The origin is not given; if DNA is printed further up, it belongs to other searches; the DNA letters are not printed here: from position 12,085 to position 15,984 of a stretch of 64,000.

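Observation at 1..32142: Unlisted 32-kb open reading frame: a >10,700-residue surface protein fills half the window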

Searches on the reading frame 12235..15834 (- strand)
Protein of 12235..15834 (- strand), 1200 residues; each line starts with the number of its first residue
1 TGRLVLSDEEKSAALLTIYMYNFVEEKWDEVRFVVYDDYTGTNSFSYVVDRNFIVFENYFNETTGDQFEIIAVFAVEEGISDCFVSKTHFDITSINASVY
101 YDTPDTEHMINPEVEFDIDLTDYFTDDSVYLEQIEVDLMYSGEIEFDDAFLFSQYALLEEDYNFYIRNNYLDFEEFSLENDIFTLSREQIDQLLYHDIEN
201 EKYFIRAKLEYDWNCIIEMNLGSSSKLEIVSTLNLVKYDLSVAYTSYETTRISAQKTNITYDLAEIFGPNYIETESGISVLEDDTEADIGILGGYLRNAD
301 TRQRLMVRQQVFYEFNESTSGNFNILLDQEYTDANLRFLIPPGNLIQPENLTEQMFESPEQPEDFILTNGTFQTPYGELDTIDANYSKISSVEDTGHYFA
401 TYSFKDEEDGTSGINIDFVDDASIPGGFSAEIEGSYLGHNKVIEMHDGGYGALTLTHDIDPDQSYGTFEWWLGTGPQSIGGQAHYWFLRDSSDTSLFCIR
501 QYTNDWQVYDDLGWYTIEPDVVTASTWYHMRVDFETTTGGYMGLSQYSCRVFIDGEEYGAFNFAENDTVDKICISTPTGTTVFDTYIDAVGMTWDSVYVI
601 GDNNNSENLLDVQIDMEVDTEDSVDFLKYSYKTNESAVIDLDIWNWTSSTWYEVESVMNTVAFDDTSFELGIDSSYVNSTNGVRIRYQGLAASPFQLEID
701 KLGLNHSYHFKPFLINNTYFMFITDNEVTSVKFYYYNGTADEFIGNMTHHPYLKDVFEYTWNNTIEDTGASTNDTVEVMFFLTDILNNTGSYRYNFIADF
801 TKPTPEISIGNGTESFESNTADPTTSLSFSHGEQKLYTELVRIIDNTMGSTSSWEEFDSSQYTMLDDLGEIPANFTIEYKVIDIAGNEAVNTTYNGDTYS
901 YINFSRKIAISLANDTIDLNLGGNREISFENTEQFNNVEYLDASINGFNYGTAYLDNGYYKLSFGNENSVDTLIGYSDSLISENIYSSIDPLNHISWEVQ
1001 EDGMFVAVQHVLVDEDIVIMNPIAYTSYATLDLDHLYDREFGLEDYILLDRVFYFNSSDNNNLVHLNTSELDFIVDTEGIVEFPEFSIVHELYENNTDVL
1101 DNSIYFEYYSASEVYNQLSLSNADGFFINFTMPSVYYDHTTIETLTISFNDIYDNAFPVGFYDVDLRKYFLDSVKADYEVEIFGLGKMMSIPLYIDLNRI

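Call 74: predict_structure(alignment_id=A1)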
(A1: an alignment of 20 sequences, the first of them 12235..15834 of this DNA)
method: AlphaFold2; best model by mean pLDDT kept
length: 1200 residues; sequences in the alignment: 20
mean_pLDDT: 48.4   pTM: 0.36
mean pLDDT of the five models: 48.4, 47.3, 47.2, 44.7, 44.2
residues with pLDDT >= 90: 38; 70-90: 198; 50-70: 208; < 50: 756
segments of 3 or more residues with pLDDT < 50: 1-4, 21-26, 32-34, 38-44, 46-50, 52-112, 139-164, 169-173, 212-398, 604-607, 713-1063, 1065-1072, 1077-1079, 1084-1097, 1109-1124, 1131-1141, 1152-1161, 1175-1190
pLDDT, mean of each block of 10 residues (from residue 1): 53 50 47 49 45 44 39 36 32 41 37 65 63 65 31 30 48 52 73 77 74 34 31 27 28 29 29 38 32 28 27 28 29 26 30 28 29 35 35 42 75 65 64 84 79 81 87 76 78 89 87 83 86 90 92 89 88 80 80 73 51 69 71 71 68 64 58 57 70 66 69 48 44 42 40 35 38 37 34 29 31 31 29 26 26 30 33 33 36 33 24 24 29 37 37 41 39 33 28 27 27 25 27 27 34 46 46 48 47 48 50 46 50 42 54 44 55 48 41 55
secondary structure, 60 per line:
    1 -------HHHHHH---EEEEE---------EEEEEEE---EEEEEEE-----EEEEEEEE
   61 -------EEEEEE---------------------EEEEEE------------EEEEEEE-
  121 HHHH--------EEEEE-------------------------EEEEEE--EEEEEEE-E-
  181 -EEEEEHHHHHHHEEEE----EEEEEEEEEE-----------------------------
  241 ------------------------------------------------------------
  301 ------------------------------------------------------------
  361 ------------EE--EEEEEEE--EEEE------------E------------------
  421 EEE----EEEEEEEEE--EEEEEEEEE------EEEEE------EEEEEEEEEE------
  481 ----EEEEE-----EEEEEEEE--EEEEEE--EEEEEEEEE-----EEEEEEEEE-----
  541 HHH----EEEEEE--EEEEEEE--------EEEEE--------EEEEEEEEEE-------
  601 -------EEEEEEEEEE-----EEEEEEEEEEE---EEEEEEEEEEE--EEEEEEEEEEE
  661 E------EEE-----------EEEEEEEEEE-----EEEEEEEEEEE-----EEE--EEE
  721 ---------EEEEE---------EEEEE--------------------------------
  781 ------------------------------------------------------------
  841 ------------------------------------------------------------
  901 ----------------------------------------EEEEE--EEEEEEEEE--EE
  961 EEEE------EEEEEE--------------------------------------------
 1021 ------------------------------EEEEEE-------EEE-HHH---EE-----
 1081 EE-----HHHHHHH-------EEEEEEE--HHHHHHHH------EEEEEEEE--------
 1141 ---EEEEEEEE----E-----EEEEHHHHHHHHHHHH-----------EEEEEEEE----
elements in order (helices of 4 or more, strands of 3 or more residues): H8-13 E17-21 E31-37 E41-47 E53-60 E68-73 E95-100 E113-119 H121-124 E133-137 E163-168 E171-177 E182-186 H187-193 E194-197 E202-211 E377-383 E386-389 E421-423 E428-436 E439-447 E454-458 E465-474 E485-489 E495-502 E505-510 E513-521 E527-535 E548-553 E556-562 E571-575 E584-593 E608-617 E623-633 E637-647 E650-661 E668-670 E682-691 E697-707 E713-715 E718-720 E730-734 E744-748 E941-945 E948-956 E959-964 E971-976 E1051-1056 E1064-1066 H1088-1094 E1102-1108 H1111-1118 E1125-1132 E1144-1151 E1162-1165 H1166-1177 E1189-1196

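Call 79: fold_search(model_id=the predicted structure, library=pdb)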
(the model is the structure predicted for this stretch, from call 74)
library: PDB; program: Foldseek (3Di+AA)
matches with E <= 10: 885; with E <= 0.001: 78
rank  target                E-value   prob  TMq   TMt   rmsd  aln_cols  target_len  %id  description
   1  5mqr                  2.7e-07  1.00  0.12  0.13   4.6       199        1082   12  Sialidase BT_1020 (released 2017-03-22)
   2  9qc7_B                1.1e-06  1.00  0.11  0.11  20.9       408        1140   12  BoNT-NTNH complex from Clostridium botulinum Serotype B1 (released 2025-09-10)
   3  8q2a_A                4.9e-06  1.00  0.12  0.50   5.5       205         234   12  TtX122B - A domain of unknown function from the Teredinibacter turnerae protein TERTU_2913 (released 2024-03-13)
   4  9qc8_B                6.6e-06  1.00  0.11  0.11  23.1       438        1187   12  BoNT-NTNH-HA70 complex from Clostridium botulinum Serotype B1 (released 2025-09-10)
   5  8hls_A                8.8e-06  1.00  0.10  0.21   4.4       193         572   13  Crystal structure of the sialidase Am1547 from A.muciniphila (released 2024-06-05)
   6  8q28_B                9.6e-06  1.00  0.12  0.50   5.7       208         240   10  Se-Met labelled TtX122A - A domain of unknown function from the Teredinibacter turnerae protein TERTU_3803 (released 2024-03-13)
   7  8axi_B                1.8e-05  1.00  0.11  0.22   4.2       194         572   15  Sialidases and Fucosidases of Akkermansia muciniphila are key for rapid growth on colonic mucin and nutrient sharing a (released 2023-03-01)
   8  8axi_A                1.9e-05  1.00  0.12  0.23  13.3       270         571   15  Sialidases and Fucosidases of Akkermansia muciniphila are key for rapid growth on colonic mucin and nutrient sharing a (released 2023-03-01)
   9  8q29_A                2.1e-05  1.00  0.12  0.49   6.0       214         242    9  TtX122A - A domain of unknown function from the Teredinibacter turnerae protein TERTU_3803 (released 2024-03-13)
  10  9qco_A                2.1e-05  1.00  0.12  0.14   6.3       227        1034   11  NTNH-HA70 complex from Clostridium botulinum Serotype B1 (released 2025-09-10)
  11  8axs_B                2.2e-05  1.00  0.11  0.22   3.9       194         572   14  Sialidases and Fucosidases of Akkermansia muciniphila are key for rapid growth on colonic mucin and nutrient sharing a (released 2023-03-01)
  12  9f2b_B                2.2e-05  1.00  0.12  0.12  18.8       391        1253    8  Focused refinement of SV2B luminal domain and BoNT/A1 complex (released 2025-03-12)
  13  3v0a_B                2.3e-05  1.00  0.11  0.11  22.8       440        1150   11  2.7 angstrom crystal structure of BoNT/Ai in complex with NTNHA (released 2012-03-14)
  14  3n7j                  2.9e-05  1.00  0.11  0.29  22.9       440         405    8  Crystal structure of botulinum neurotoxin serotype D binding domain (released 2010-09-08)
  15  3w9a_A                3.2e-05  1.00  0.11  0.44   6.7       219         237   10  Crystal structure of the catalytic domain of the glycoside hydrolase family 131 protein from Coprinopsis cinerea (released 2013-05-22)
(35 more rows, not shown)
